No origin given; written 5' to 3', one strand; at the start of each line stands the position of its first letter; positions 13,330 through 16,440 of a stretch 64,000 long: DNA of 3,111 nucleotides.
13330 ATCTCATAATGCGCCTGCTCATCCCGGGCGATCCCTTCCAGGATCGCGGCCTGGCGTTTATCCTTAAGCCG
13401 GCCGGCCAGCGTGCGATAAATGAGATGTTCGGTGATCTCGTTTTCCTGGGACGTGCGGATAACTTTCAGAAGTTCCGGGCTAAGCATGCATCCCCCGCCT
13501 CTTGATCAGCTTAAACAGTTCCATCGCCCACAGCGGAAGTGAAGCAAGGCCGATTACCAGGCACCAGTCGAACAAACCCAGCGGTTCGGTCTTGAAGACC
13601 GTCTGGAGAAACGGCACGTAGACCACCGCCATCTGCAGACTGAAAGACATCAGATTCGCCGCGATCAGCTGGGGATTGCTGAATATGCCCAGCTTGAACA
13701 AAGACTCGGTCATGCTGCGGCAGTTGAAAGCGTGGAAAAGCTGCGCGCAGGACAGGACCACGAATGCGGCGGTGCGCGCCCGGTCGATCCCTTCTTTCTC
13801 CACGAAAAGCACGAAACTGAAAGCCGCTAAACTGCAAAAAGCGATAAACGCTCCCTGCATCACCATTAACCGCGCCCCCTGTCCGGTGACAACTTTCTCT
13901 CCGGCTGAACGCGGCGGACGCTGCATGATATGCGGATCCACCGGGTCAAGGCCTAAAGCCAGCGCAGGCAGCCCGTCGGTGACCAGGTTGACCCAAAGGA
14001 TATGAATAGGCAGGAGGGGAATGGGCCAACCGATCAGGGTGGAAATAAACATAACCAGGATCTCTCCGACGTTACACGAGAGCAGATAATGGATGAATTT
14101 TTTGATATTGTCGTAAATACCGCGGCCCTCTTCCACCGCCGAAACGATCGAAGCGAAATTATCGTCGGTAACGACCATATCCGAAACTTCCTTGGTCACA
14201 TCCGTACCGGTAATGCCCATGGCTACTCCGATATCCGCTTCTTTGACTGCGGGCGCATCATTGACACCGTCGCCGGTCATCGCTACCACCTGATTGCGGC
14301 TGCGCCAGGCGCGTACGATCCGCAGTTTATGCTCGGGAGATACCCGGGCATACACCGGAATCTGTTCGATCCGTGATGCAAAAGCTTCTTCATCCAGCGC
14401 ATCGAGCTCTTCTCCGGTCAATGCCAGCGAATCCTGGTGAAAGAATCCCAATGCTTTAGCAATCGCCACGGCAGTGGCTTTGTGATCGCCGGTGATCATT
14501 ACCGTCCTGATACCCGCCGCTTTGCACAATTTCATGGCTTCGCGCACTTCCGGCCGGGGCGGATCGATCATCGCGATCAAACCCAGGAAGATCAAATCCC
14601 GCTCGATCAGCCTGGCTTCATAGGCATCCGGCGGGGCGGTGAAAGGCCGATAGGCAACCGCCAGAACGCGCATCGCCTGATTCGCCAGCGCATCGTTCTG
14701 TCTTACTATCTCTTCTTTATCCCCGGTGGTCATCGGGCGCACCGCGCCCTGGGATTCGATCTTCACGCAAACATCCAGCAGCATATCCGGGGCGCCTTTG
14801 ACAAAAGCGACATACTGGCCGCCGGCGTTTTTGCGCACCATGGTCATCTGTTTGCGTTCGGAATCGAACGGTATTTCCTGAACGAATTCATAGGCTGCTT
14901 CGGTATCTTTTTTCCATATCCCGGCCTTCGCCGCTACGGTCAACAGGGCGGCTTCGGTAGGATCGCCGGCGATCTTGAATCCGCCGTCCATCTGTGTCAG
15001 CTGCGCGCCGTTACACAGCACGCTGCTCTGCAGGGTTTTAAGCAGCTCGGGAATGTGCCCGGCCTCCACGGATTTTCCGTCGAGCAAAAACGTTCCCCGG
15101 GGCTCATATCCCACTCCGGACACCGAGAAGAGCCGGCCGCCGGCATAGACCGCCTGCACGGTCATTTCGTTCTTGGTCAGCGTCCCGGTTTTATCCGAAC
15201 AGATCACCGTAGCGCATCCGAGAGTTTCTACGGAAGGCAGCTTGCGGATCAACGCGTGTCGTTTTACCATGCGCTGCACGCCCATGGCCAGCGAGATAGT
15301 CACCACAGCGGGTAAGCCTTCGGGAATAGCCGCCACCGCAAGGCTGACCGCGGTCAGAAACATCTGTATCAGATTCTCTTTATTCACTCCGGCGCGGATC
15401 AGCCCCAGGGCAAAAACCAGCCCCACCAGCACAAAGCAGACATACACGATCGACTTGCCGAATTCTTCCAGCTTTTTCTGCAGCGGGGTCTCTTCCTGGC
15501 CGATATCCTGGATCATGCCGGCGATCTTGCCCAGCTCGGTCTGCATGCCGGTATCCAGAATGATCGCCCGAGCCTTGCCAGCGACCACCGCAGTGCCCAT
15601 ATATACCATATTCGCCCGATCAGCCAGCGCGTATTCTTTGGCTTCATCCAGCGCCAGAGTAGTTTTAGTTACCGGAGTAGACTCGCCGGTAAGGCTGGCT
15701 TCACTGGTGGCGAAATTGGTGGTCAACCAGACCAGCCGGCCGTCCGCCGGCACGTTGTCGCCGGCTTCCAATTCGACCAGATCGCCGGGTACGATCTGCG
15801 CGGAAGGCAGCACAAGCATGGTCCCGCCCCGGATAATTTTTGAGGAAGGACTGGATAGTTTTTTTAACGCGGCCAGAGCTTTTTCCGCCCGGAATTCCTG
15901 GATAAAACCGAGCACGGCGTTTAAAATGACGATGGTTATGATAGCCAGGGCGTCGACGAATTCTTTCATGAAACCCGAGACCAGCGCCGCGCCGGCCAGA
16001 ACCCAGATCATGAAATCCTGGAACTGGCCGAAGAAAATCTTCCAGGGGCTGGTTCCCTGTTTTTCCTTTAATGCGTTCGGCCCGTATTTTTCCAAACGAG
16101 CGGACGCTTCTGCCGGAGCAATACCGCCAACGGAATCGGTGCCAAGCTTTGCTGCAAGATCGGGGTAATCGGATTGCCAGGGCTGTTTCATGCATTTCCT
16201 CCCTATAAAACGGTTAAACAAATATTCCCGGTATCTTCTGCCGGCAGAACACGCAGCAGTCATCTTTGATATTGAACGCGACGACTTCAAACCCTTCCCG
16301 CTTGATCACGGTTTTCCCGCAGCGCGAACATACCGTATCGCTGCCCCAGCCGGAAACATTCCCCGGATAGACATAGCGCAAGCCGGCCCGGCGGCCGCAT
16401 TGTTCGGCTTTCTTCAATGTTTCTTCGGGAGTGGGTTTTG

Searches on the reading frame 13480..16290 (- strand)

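Call 37: search_protein_families(library=pfam, proteins=[window:13480-16290:-], max_evalue=0.00001)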
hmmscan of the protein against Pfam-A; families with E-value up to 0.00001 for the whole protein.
window:13480-16290:- (936 aa): 6 families
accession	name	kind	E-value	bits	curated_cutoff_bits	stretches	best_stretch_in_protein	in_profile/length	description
PF00689.26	Cation_ATPase_C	-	7.8e-58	195.5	27.3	1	756-929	1-175/175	Cation transporting ATPase, C-terminus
PF00122.25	E1-E2_ATPase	-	1.3e-48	165.4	28.1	1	145-344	2-181/181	E1-E2 ATPase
PF13246.12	Cation_ATPase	-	1.6e-22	79.8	21.7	1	424-510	1-90/91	Cation transport ATPase (P-type)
PF00690.31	Cation_ATPase_N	-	1e-19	70.4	20.4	1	40-105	4-69/69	Cation transporter/ATPase, N-terminus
PF00702.32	Hydrolase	-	2.4e-19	70.9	26.4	1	362-686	3-191/191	haloacid dehalogenase-like hydrolase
PF12710.13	HAD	-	3.9e-06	27.9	27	1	539-681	54-187/189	haloacid dehalogenase-like hydrolase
